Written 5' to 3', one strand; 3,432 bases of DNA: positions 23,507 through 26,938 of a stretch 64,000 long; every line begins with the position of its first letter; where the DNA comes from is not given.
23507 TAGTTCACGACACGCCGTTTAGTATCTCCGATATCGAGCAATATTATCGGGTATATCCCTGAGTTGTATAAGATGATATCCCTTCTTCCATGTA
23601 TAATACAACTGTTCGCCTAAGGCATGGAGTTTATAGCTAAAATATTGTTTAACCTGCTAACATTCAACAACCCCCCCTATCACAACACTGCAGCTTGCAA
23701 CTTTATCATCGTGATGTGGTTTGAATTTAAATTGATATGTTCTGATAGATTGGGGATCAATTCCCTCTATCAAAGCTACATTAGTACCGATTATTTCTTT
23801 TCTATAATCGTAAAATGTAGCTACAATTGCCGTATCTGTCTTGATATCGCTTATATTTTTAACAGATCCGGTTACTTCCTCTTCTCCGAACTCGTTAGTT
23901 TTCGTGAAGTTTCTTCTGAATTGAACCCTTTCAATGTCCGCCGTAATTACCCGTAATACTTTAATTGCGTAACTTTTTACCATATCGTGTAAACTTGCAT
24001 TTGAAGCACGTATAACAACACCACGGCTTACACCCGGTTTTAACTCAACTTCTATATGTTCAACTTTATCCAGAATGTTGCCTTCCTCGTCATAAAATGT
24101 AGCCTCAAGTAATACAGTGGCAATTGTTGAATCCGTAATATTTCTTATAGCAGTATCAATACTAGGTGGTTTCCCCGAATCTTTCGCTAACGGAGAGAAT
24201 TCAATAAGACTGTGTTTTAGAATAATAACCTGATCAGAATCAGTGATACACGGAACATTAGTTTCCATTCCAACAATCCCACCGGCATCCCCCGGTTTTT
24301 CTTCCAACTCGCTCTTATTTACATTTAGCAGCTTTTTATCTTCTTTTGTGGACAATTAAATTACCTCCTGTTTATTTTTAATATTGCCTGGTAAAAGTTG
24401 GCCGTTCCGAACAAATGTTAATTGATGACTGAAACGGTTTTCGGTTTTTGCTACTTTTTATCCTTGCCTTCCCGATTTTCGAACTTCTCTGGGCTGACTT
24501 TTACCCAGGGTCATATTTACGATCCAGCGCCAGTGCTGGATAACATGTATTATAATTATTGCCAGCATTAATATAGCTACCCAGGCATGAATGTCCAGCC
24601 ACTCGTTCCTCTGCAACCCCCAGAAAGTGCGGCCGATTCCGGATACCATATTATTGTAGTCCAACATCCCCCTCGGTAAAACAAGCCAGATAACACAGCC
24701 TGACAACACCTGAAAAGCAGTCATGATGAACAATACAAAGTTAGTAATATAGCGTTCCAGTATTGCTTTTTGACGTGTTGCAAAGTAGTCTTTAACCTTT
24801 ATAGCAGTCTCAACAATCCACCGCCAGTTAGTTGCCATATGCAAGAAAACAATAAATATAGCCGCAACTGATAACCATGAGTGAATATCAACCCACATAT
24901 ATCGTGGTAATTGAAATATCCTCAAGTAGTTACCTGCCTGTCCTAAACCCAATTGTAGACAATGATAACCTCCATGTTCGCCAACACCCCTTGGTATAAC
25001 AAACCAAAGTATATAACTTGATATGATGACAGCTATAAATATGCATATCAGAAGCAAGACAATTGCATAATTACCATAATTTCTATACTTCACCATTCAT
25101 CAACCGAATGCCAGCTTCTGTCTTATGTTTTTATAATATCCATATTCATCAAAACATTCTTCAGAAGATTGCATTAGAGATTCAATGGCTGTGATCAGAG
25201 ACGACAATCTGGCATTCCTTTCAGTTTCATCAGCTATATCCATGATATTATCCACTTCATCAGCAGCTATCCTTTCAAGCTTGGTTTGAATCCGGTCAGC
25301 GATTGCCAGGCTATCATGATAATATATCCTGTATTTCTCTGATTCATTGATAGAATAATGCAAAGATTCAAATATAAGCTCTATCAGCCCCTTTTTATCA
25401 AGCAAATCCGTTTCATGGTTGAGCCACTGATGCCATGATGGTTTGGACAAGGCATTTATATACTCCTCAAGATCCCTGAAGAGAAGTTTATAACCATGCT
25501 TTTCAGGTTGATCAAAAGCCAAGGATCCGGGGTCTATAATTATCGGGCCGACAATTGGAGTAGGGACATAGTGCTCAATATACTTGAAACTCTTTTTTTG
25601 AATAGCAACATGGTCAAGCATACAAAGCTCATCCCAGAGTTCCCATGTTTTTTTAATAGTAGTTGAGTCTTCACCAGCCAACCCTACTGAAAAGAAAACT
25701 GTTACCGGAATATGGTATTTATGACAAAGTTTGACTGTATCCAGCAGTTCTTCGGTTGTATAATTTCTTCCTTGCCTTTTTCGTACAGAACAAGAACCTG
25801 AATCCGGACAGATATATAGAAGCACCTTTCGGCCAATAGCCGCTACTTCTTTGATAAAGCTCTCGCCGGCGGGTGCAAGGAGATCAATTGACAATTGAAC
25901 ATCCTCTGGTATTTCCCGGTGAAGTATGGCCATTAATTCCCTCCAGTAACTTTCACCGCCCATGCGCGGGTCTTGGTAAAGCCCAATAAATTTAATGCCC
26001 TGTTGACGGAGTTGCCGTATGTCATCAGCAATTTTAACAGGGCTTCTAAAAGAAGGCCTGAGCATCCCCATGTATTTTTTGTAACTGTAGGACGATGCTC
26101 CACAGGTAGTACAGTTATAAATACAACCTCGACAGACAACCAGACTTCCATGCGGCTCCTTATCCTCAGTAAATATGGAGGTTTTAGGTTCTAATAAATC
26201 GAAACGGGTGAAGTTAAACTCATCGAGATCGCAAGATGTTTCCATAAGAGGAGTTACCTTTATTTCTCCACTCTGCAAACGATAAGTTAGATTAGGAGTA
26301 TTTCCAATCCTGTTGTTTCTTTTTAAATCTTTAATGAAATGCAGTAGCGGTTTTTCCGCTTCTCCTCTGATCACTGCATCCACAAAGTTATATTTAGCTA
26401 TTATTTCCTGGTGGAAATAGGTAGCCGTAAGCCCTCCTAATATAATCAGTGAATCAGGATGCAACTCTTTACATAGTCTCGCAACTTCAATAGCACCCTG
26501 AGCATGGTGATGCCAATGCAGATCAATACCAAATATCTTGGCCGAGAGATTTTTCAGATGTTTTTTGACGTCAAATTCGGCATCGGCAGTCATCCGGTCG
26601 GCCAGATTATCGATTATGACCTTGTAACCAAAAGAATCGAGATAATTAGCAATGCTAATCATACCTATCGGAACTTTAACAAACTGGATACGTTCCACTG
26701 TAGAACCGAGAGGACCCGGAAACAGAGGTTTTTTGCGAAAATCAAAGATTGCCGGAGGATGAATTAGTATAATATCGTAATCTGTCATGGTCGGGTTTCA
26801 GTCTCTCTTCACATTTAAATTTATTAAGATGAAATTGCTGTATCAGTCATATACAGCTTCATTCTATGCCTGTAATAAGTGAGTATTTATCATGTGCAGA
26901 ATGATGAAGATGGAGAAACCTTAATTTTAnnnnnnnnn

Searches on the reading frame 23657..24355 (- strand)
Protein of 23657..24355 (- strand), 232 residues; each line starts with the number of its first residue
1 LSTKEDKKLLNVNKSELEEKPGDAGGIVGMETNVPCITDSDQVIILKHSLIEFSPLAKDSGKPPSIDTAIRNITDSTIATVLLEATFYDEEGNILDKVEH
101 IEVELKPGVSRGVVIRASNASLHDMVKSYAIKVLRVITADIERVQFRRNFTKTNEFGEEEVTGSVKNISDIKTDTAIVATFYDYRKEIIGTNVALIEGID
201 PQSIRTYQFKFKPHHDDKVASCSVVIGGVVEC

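Call 3: search_protein_families(library=pfam, proteins=[window:23657-24355:-], max_evalue=0.01)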
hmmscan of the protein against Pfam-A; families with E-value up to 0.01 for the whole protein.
window:23657-24355:- (232 aa): 0 families

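Call 4: search_protein_families(library=ncbifam, proteins=[window:23657-24355:-], max_evalue=0.01)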
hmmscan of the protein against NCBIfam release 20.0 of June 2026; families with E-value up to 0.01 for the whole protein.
window:23657-24355:- (232 aa): 1 family
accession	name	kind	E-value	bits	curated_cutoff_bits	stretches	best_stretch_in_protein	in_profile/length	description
NF038353.1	FxLYD_dom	domain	2.4e-10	40.2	23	2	69-110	9-50/71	FxLYD domain-containing protein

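Call 69: search_solved_structures(query=window:23657-24355:-, max_evalue=1)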
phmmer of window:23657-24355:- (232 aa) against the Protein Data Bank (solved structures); distinct sequences matched with E-value up to 1: 9.
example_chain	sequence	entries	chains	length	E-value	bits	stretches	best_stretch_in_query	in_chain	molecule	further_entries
1jjr_A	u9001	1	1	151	0.041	16.8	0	94-132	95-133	THYROID AUTOANTIGEN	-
7lzg_A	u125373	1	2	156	0.19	14.7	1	32-132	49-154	CBS domain protein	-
8iku_A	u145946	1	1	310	0.39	13.7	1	52-158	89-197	NADPH-dependent alpha-keto amide reductase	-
8j0i_A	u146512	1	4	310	0.39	13.7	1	52-158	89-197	NADPH-dependent alpha-keto amide reductase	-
8wk7_A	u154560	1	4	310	0.4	13.6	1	52-158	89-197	NADPH-dependent alpha-keto amide reductase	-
8wjw_A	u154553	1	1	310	0.4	13.6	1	52-158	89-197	NADPH-dependent alpha-keto amide reductase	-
8wk5_A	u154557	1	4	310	0.4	13.6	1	52-158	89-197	NADPH-dependent alpha-keto amide reductase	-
8wka_A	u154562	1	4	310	0.41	13.6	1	52-158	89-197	NADPH-dependent alpha-keto amide reductase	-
8wk9_A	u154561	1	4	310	0.41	13.6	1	52-158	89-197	NADPH-dependent alpha-keto amide reductase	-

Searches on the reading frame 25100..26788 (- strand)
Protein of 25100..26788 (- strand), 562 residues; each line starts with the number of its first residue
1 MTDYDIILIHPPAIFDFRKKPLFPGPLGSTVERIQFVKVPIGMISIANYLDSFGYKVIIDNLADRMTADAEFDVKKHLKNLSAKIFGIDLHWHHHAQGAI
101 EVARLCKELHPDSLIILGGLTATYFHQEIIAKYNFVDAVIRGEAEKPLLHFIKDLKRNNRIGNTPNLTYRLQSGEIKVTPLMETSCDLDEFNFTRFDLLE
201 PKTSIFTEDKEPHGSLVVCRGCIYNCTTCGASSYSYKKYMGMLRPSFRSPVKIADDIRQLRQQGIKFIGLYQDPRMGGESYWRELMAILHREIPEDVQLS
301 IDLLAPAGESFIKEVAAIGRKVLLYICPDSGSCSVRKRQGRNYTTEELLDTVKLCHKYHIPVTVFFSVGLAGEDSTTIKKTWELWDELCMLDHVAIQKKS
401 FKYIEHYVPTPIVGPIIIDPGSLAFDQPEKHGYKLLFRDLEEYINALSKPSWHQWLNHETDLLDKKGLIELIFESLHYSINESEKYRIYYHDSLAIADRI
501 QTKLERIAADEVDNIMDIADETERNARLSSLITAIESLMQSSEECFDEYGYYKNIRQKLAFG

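Call 3: search_protein_families(library=pfam, proteins=[window:25100-26788:-], max_evalue=0.01)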
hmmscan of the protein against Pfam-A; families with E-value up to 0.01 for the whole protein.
window:25100-26788:- (562 aa): 2 families
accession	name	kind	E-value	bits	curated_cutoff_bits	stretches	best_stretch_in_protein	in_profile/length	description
PF04055.27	Radical_SAM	-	1.7e-13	51.5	29.5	1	217-381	2-162/166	Radical SAM superfamily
PF02310.24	B12-binding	-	8.5e-12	45.4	32.1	1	36-149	10-118/121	B12 binding domain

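Call 4: search_protein_families(library=ncbifam, proteins=[window:25100-26788:-], max_evalue=0.01)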
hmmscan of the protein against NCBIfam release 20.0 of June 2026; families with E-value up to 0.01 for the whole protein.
window:25100-26788:- (562 aa): 17 families
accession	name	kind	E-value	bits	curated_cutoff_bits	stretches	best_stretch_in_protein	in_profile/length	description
TIGR04190.1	B12_SAM_Ta0216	equivalog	2.3e-112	376.4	500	1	5-548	1-539/554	TIGR04190 family B12-binding domain/radical SAM domain protein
TIGR02026.1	BchE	equivalog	2.2e-17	63.1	481.35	1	39-298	21-273/497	magnesium-protoporphyrin IX monomethyl ester anaerobic oxidative cyclase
TIGR04367.1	HpnR_B12_rSAM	equivalog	2.3e-15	56.1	650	1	37-265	19-232/490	hopanoid C-3 methylase HpnR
TIGR04013.1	B12_SAM_MJ_1487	hypoth_equivalog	3.1e-15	55.9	251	2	65-236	26-174/382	TIGR04013 family B12-binding domain/radical SAM domain-containing protein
NF050148.1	rSAM_ApyD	equivalog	8.5e-14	50.9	750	1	99-263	90-243/645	RiPP biosynthesis radical SAM protein ApyD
TIGR04385.1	B12_rSAM_cofa1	equivalog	1.6e-13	50.7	450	1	32-390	11-366/438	B12 lower ligand biosynthesis radical SAM protein BzaD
TIGR03975.1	rSAM_ocin_1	subfamily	1.1e-09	37.4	281.85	1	75-233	121-285/606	RiPP maturation radical SAM C-methyltransferase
TIGR03471.1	HpnJ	equivalog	1.4e-09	37.4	577.6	1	99-386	84-363/472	hopanoid biosynthesis associated radical SAM protein HpnJ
NF038361.1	rSAM_Sden_1168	equivalog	2.6e-09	36.2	575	1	82-241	140-309/560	Sden_1168 family B12-binding radical SAM P-methyltransferase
TIGR04014.1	B12_SAM_MJ_0865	equivalog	1.1e-08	34.4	360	1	112-396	68-343/434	methyl-coenzyme M reductase glutamine C-methyltransferase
TIGR04479.1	bcpD_PhpK_rSAM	subfamily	2.6e-08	32.7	600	1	73-386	101-407/504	PhpK family radical SAM P-methyltransferase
TIGR04072.2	rSAM_ladder_B12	equivalog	2.8e-08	32.8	360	1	39-382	17-343/443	lipid biosynthesis B12-binding/radical SAM protein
NF040542.1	rSAM_RCCLKC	equivalog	1.5e-07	30.9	450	1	79-292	45-253/423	arsinothricin biosynthesis radical SAM protein ArsL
NF040546.1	rSAM_CUAEP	equivalog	2e-07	30.1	500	1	79-362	44-315/468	CUAEP/CCAEP-tail radical SAM (seleno)protein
NF033712.0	B12_rSAM_KedN5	subfamily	2e-07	29.7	700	1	92-229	73-211/624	KedN5 family methylcobalamin-dependent radical SAM C-methyltransferase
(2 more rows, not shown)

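Call 68: search_solved_structures(query=window:25100-26788:-, max_evalue=0.01)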
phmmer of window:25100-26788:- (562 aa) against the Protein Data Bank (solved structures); distinct sequences matched with E-value up to 0.01: 1.
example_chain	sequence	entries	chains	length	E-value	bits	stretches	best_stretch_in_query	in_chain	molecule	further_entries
9ccb_A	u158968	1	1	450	7.6e-05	24.6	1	218-393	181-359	Radical SAM core domain-containing protein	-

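Call 81: find_homologous_proteins(query=window:25100-26788:-, max_evalue=1e-20)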
Query window:25100-26788:- (562 aa): 1075 proteins with E <= 1e-20 among 8000 candidates; the best 120 are listed.
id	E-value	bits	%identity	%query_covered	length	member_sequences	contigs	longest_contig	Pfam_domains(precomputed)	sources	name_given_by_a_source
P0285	0.0e+0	1304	100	100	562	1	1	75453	PF04055.28,PF02310.25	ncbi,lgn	-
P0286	3.7e-241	820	64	98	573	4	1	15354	PF04055.28,PF02310.25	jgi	jgi:B12-binding domain/radical SAM domain protein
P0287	2.0e-239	814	62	99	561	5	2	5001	PF04055.28,PF02310.25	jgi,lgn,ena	-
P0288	2.1e-236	804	62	98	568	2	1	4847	PF04055.28,PF02310.25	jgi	jgi:B12-binding domain/radical SAM domain protein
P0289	1.6e-233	794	62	96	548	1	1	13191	PF04055.28,PF02310.25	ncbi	-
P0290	5.9e-233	793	61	99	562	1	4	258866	PF04055.28,PF02310.25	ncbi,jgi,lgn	jgi:B12-binding domain/radical SAM domain protein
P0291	1.1e-232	792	60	99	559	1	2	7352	PF04055.28,PF02310.25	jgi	jgi:B12-binding domain/radical SAM domain protein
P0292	1.1e-232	792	60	99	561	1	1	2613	PF04055.28,PF02310.25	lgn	-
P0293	5.8e-232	789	63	96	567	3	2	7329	PF04055.28,PF02310.25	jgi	jgi:B12-binding domain/radical SAM domain protein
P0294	8.0e-232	789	63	96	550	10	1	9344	PF04055.28,PF02310.25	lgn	-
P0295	1.6e-230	784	61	99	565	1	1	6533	PF04055.28,PF02310.25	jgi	jgi:B12-binding domain/radical SAM domain protein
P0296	1.8e-230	784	60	99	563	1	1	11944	PF04055.28,PF02310.25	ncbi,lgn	-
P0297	2.4e-230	784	62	96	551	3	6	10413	PF04055.28,PF02310.25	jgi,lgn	-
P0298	2.5e-229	781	60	98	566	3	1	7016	PF04055.28,PF02310.25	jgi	jgi:B12-binding domain/radical SAM domain protein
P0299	4.4e-229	780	60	99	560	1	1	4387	PF04055.28,PF02310.25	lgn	-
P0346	1.4e-208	712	55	97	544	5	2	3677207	PF04055.28,PF02310.25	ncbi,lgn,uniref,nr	ncbi:B12-binding domain-containing radical SAM protein [Geobacter sp. AOG1]|uniref:B12-binding domai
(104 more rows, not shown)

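Call 82: find_encoding_contigs(protein=P0346, flank=9000, max_places=2)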
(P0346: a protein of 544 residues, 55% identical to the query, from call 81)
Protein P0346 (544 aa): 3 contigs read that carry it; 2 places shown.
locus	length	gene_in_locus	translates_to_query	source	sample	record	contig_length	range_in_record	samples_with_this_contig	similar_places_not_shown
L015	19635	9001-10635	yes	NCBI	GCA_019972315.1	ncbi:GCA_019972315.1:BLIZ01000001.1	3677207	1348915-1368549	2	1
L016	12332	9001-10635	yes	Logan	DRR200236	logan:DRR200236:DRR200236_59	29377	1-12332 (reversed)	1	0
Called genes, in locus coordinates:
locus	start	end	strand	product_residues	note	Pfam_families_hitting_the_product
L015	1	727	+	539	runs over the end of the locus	PF13187:Fer4_9 (faint), PF13183:Fer4_8, PF13534:Fer4_17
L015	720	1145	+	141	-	-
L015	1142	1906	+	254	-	PF13247:Fer4_11, PF12838:Fer4_7 (weak), PF00037:Fer4 (weak), PF12837:Fer4_6 (weak), PF13237:Fer4_10 (weak), PF12838:Fer4_7 (weak), PF13187:Fer4_9 (weak), PF13247:Fer4_11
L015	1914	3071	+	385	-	PF03916:NrfD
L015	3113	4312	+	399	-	PF00266:Aminotran_5, PF01053:Cys_Met_Meta_PP, PF01212:Beta_elim_lyase (weak), PF01041:DegT_DnrJ_EryC1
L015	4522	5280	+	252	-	PF09339:HTH_IclR, PF01614:IclR_C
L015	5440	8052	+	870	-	PF21423:AhtL-like_1st, PF00384:Molybdopterin, PF01568:Molydop_binding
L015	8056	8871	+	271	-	PF00037:Fer4 (faint), PF12797:Fer4_2 (faint), PF12837:Fer4_6 (faint), PF12838:Fer4_7 (faint), PF13237:Fer4_10 (faint), PF13247:Fer4_11, PF14697:Fer4_21 (weak), PF13620:CarboxypepD_reg, +1 more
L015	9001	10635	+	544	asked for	PF02310:B12-binding, PF04055:Radical_SAM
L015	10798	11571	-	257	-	-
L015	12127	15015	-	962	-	PF08357:SEFIR, PF13676:TIR_2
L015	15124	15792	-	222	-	-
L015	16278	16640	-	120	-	PF01047:MarR (weak), PF12840:HTH_20 (weak), PF25212:HVO_A0114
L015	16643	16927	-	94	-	PF20126:TumE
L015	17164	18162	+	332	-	PF04909:Amidohydro_2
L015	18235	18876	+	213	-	PF00392:GntR, PF08279:HTH_11 (weak), PF13412:HTH_24 (weak), PF07729:FCD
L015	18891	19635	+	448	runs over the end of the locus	PF03972:MmgE_PrpD_N, PF19305:MmgE_PrpD_C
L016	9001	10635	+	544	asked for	PF02310:B12-binding, PF04055:Radical_SAM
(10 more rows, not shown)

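Call 93: search_protein_families(library=pfam, proteins=[L015:10798-11571:-, L015:720-1145:+], max_evalue=0.001)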
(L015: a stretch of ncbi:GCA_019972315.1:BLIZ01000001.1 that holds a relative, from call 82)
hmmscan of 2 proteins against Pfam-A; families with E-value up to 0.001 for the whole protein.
L015:10798-11571:- (257 aa): 0 families

L015:720-1145:+ (141 aa): 0 families
